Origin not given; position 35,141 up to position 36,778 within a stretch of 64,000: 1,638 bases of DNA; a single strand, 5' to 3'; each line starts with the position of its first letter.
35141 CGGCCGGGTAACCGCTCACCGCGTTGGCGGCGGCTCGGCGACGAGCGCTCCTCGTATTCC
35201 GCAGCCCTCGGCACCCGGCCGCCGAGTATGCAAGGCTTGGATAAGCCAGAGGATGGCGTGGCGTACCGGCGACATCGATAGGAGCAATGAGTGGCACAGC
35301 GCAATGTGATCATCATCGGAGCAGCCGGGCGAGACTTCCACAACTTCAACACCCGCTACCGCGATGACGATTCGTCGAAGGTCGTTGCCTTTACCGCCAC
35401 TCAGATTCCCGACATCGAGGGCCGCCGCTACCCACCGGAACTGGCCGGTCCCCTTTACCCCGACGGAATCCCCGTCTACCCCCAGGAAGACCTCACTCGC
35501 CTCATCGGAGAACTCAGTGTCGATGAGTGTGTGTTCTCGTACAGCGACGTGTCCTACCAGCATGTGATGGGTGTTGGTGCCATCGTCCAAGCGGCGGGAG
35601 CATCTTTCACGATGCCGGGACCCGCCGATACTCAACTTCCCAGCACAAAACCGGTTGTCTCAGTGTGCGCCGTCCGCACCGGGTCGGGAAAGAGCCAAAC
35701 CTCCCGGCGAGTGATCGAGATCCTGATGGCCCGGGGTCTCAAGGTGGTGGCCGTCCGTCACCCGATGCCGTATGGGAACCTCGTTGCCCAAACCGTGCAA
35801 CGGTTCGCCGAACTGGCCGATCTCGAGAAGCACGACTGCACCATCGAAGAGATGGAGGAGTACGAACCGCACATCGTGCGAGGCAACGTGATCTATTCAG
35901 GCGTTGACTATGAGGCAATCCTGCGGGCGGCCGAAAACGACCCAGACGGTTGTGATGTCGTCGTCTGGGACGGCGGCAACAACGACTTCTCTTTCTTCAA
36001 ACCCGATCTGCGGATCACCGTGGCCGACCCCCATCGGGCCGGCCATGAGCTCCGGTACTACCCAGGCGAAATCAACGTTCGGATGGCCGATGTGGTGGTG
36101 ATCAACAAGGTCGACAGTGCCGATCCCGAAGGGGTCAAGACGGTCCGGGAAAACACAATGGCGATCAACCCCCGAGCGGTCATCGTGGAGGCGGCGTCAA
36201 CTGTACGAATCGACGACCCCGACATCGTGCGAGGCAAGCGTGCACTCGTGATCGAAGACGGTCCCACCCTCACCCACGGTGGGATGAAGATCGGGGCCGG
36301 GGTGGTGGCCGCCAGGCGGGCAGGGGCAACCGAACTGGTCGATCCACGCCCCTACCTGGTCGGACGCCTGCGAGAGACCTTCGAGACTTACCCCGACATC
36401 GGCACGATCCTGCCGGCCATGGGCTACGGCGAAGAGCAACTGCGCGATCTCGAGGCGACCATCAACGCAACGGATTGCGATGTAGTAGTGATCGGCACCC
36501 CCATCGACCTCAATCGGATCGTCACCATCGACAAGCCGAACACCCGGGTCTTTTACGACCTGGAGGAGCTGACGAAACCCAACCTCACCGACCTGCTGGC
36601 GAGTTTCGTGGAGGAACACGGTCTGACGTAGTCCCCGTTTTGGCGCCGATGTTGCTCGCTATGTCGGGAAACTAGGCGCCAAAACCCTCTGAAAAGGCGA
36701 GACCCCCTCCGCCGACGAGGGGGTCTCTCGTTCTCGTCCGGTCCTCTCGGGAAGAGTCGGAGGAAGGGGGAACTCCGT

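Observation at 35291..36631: Bacterial homologue of the archaeal cyclic 2,3-diphosphoglycerate synthetase-like P-loop family next to dnaB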

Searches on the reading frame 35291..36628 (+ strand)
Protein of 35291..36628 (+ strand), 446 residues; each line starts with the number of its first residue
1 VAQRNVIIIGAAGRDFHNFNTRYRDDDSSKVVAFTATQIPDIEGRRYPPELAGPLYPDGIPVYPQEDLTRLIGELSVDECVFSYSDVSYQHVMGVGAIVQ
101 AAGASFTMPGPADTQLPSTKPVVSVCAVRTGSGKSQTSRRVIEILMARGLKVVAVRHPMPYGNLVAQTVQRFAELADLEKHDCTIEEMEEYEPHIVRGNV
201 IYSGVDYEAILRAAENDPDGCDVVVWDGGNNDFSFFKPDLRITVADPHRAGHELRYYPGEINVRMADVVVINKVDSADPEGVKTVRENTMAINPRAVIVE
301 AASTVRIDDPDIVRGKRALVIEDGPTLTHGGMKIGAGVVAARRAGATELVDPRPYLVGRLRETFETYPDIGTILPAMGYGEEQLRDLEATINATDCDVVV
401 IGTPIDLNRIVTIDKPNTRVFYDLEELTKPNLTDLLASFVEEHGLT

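Call 3: search_protein_families(library=pfam, proteins=[window:35291-36628:+], max_evalue=1)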
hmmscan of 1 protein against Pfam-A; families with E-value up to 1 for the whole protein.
window:35291-36628:+ (446 aa): 5 families
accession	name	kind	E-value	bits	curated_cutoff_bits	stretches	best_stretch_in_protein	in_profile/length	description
PF02492.25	cobW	-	0.00016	21.8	20.7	1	236-299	113-179/180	CobW/HypB/UreG, nucleotide-binding domain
PF03308.22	MeaB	-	0.015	14.7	23.1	0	263-292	170-199/273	Methylmalonyl Co-A mutase-associated GTPase MeaB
PF03029.23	ATP_bind_1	-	0.16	12.2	27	0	368-404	63-99/240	Conserved hypothetical ATP binding protein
PF04851.21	ResIII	-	0.18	12.1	22.5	1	128-189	30-89/164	Type III restriction enzyme, res subunit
PF03205.20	MobB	-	0.22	11.9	26.6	1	124-157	3-35/133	Molybdopterin guanine dinucleotide synthesis protein B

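Call 4: search_protein_families(library=ncbifam, proteins=[window:35291-36628:+], max_evalue=1)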
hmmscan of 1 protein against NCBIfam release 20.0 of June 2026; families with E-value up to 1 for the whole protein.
window:35291-36628:+ (446 aa): 6 families
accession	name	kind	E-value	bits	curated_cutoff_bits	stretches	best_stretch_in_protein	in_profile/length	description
TIGR02475.1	CobW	equivalog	0.0025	16.8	332.1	1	263-315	172-223/342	cobalamin biosynthesis protein CobW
NF038288.1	chaper_GTP_ZigA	equivalog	0.034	13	600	1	263-303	171-211/390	zinc metallochaperone GTPase ZigA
NF011056.0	PRK14489.1-1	equivalog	0.042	13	379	1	113-157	196-239/363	bifunctional molybdenum cofactor guanylyltransferase MobA/molybdopterin-guanine dinucleotide biosynthesis adaptor protein MobB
NF009085.0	PRK12420.1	equivalog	0.086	12.1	540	1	140-211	214-284/426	histidine--tRNA ligase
TIGR00073.1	hypB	equivalog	0.1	12.1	121.2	1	263-302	155-196/217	hydrogenase nickel incorporation protein HypB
TIGR00176.1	mobB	equivalog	0.11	12.6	76.2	1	129-158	7-36/155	molybdopterin-guanine dinucleotide biosynthesis protein B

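Call 5: search_solved_structures(query=window:35291-36628:+, max_evalue=10, show_alignments=3)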
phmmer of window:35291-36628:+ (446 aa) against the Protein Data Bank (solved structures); distinct sequences matched with E-value up to 10: 8.
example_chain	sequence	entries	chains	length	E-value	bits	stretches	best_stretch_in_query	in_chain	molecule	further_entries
9sxb_A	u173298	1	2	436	0.00029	22.9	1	221-325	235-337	Cyclic 2,3-diphosphoglycerate synthetase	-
2hf8_A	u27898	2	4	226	0.1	14.6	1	241-300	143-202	Probable hydrogenase nickel incorporation protein hypB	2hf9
2wsm_A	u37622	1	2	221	0.32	12.9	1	263-301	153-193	HYDROGENASE EXPRESSION/FORMATION PROTEIN (HYPB)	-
3i99_A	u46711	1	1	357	0.42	12.5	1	71-129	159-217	UDP-N-acetylenolpyruvoylglucosamine reductase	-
3r5r_A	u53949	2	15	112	0.56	12.1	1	150-200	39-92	Deazaflavin-dependent nitroreductase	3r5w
3r5p_A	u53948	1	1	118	0.6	12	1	150-200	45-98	Deazaflavin-dependent nitroreductase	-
3r5l_A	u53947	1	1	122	0.65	11.9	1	150-199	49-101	Deazaflavin-dependent nitroreductase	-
7pwg_Z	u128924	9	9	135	1.8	10.4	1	314-395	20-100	60S ribosomal protein L27 | Ribosomal protein L27 | 60S ribosomal protein eL27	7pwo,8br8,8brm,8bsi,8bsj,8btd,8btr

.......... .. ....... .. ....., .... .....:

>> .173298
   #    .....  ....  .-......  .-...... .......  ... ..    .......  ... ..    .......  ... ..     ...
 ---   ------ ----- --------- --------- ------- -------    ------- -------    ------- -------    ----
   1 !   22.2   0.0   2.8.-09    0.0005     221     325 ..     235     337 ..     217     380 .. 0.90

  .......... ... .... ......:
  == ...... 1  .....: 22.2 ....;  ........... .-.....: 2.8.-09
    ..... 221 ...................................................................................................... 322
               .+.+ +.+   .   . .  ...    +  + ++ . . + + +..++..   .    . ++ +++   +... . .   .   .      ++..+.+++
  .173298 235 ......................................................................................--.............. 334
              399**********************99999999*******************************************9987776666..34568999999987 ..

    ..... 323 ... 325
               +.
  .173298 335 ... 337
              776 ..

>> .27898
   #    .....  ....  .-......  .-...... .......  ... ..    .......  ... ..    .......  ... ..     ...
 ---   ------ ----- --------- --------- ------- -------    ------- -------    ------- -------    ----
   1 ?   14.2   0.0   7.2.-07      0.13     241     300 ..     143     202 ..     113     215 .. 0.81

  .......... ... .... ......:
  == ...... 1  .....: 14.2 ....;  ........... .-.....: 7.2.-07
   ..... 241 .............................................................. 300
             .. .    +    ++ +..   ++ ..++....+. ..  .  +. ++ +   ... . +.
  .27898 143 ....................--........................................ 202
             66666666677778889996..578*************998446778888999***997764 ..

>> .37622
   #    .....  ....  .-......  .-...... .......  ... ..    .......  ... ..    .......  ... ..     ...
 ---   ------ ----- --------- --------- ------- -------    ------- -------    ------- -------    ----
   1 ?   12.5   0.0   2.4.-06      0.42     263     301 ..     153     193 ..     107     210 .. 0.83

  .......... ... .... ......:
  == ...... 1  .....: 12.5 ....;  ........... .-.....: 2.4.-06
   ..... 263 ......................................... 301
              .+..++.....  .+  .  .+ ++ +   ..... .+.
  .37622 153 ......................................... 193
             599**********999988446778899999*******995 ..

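Call 6: find_homologous_proteins(query=window:35291-36628:+, max_evalue=0.001)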
Query window:35291-36628:+ (446 aa): 8000 proteins with E <= 0.001 among 8000 candidates; the best 120 are listed.
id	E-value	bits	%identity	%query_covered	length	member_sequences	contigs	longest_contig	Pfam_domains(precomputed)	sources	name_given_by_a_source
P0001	9.6e-298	1005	100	100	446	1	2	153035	-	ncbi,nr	ncbi:MAG: cyclic 2,3-diphosphoglycerate synthase [Acidimicrobiia bacterium]|nr:cyclic 2,3-diphosphog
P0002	2.7e-297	1003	100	100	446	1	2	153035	-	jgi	-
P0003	2.4e-296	1000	100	100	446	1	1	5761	-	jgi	-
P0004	6.3e-272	920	91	100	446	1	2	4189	-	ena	-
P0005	1.7e-271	918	91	100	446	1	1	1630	-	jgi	-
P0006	2.6e-271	918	91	100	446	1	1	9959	-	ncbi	-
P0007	3.4e-270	914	90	100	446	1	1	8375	-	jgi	jgi:predicted GTPase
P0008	3.6e-269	911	90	100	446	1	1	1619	-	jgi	jgi:predicted GTPase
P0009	3.5e-263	891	88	100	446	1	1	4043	-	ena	-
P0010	1.1e-262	889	88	99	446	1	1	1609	-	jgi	jgi:predicted GTPase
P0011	1.6e-262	889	88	100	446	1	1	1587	-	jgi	jgi:predicted GTPase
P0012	1.9e-262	889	88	100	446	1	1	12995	-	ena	-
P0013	4.9e-262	887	88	100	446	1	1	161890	-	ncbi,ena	-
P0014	6.4e-262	887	88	100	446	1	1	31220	-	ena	-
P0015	6.5e-262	887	88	100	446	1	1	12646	-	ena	-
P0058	7.0e-249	844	83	100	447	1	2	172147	-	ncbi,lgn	-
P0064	3.3e-239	812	79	100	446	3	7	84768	-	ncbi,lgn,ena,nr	ncbi:MAG TPA: cyclic 2,3-diphosphoglycerate synthase [Acidimicrobiia bacterium]|nr:cyclic 2,3-diphos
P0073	3.3e-238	809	78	100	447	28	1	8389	PF02492.26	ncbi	-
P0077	6.2e-238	808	77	100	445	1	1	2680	PF02492.26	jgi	jgi:predicted GTPase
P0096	1.3e-235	800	76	100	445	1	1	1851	PF02492.26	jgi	jgi:predicted GTPase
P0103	5.8e-235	798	76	100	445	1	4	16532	PF02492.26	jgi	jgi:predicted GTPase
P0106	7.1e-235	798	76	100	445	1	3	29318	PF02492.26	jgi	jgi:predicted GTPase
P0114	1.4e-234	797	76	100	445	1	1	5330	PF02492.26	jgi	jgi:predicted GTPase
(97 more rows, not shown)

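Call 14: find_encoding_contigs(protein=P0001, flank=10000, max_places=3)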
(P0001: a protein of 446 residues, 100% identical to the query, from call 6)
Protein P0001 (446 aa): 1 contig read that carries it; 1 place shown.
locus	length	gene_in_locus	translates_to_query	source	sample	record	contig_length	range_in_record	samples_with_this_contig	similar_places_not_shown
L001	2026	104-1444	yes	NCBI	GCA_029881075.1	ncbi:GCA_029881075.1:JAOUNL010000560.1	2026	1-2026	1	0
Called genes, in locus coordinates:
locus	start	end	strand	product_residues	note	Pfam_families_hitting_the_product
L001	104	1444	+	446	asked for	-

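Call 26: search_protein_representatives(protein=window:35291-36628:+)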
Query: 446 residues. Proteins with E-value up to 0.001 (for the whole library): 3771; up to 1e-10: 2384; up to 1e-30: 643. The best 150 are listed.
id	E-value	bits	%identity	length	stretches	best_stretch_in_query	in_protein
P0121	2.5e-206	702.0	66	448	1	2-443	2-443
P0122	3.6e-150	517.0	54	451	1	4-443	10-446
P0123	8.4e-140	482.8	54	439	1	4-417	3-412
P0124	1.1e-129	449.4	49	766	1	6-437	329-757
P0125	3.6e-129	447.8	48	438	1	1-436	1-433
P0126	6.5e-127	440.3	49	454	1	3-441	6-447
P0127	1.6e-125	435.8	50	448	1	5-445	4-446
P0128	1.8e-122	425.7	62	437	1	1-320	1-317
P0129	2.0e-121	422.3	47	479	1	5-443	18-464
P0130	7.2e-120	417.1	43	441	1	4-443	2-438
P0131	8.9e-119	413.5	43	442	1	3-438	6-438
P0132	7.2e-118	410.5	46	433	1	4-441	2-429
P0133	5.1e-114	397.8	43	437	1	1-441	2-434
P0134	6.7e-114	397.4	48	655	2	40-442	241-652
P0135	7.9e-113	393.9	47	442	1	4-436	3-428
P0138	1.3e-109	383.3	47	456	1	7-427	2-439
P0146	8.7e-103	360.8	44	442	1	10-441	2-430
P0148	1.8e-102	359.8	42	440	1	3-426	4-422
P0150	5.4e-100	351.6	48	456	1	6-445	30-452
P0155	5.5e-98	345.0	42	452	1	3-437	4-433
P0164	1.1e-92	327.6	41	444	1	4-425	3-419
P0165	3.4e-92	325.9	40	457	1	3-424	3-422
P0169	2.5e-89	316.5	45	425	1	1-425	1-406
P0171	1.3e-88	314.1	40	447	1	4-439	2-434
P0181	1.3e-80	287.8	40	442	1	5-423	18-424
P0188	3.1e-77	276.6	38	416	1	5-425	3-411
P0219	4.8e-69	249.7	41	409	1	4-431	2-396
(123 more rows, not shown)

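Call 28: search_solved_structures(query=A1, max_evalue=1, show_alignments=3)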
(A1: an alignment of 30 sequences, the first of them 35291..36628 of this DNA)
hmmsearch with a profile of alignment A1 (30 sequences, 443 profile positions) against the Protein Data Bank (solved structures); distinct sequences matched with E-value up to 1: 46.
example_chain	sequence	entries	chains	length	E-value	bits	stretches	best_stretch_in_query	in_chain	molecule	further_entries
9sxb_A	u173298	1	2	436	6.8e-19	71.1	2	212-319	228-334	Cyclic 2,3-diphosphoglycerate synthetase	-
8oru_AAA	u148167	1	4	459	6.5e-15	58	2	217-394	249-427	Cyclic 2,3-diphosphoglycerate synthetase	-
8ork_AAA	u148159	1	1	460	6.6e-15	57.9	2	217-394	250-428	Cyclic 2,3-diphosphoglycerate synthetase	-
2hf8_A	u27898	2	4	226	3.1e-06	29.4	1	238-302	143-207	Probable hydrogenase nickel incorporation protein hypB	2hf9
2wsm_A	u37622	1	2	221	2.8e-05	26.2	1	235-301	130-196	HYDROGENASE EXPRESSION/FORMATION PROTEIN (HYPB)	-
3fgn_A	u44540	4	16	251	0.011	17.7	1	108-159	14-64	Dethiobiotin synthetase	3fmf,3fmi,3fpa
8p53_A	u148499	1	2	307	0.037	15.9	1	118-154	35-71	Antiactivator FleN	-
8pb9_A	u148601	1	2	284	0.039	15.9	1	118-154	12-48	Antiactivator FleN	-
5j1j_A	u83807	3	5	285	0.041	15.8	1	118-154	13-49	Site-determining protein | Transcriptional antiactivator FleN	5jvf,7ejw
3vx3_A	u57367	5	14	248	0.055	15.4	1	115-153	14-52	ATPase involved in chromosome partitioning, ParA/MinD family, Mrp homolog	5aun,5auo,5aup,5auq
2v3c_C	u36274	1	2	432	0.066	15.1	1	113-164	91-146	SIGNAL RECOGNITION 54 KDA PROTEIN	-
3ndb_B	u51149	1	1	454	0.076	14.9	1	113-164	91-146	Signal recognition 54 kDa protein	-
8zkc_A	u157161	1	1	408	0.082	14.8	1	116-155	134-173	Iron-sulfur cluster carrier protein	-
3q9l_A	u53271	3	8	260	0.1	14.5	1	121-156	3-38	Septum site-determining protein minD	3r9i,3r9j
4lps_A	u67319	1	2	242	0.1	14.5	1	238-301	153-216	Hydrogenase/urease nickel incorporation protein HypB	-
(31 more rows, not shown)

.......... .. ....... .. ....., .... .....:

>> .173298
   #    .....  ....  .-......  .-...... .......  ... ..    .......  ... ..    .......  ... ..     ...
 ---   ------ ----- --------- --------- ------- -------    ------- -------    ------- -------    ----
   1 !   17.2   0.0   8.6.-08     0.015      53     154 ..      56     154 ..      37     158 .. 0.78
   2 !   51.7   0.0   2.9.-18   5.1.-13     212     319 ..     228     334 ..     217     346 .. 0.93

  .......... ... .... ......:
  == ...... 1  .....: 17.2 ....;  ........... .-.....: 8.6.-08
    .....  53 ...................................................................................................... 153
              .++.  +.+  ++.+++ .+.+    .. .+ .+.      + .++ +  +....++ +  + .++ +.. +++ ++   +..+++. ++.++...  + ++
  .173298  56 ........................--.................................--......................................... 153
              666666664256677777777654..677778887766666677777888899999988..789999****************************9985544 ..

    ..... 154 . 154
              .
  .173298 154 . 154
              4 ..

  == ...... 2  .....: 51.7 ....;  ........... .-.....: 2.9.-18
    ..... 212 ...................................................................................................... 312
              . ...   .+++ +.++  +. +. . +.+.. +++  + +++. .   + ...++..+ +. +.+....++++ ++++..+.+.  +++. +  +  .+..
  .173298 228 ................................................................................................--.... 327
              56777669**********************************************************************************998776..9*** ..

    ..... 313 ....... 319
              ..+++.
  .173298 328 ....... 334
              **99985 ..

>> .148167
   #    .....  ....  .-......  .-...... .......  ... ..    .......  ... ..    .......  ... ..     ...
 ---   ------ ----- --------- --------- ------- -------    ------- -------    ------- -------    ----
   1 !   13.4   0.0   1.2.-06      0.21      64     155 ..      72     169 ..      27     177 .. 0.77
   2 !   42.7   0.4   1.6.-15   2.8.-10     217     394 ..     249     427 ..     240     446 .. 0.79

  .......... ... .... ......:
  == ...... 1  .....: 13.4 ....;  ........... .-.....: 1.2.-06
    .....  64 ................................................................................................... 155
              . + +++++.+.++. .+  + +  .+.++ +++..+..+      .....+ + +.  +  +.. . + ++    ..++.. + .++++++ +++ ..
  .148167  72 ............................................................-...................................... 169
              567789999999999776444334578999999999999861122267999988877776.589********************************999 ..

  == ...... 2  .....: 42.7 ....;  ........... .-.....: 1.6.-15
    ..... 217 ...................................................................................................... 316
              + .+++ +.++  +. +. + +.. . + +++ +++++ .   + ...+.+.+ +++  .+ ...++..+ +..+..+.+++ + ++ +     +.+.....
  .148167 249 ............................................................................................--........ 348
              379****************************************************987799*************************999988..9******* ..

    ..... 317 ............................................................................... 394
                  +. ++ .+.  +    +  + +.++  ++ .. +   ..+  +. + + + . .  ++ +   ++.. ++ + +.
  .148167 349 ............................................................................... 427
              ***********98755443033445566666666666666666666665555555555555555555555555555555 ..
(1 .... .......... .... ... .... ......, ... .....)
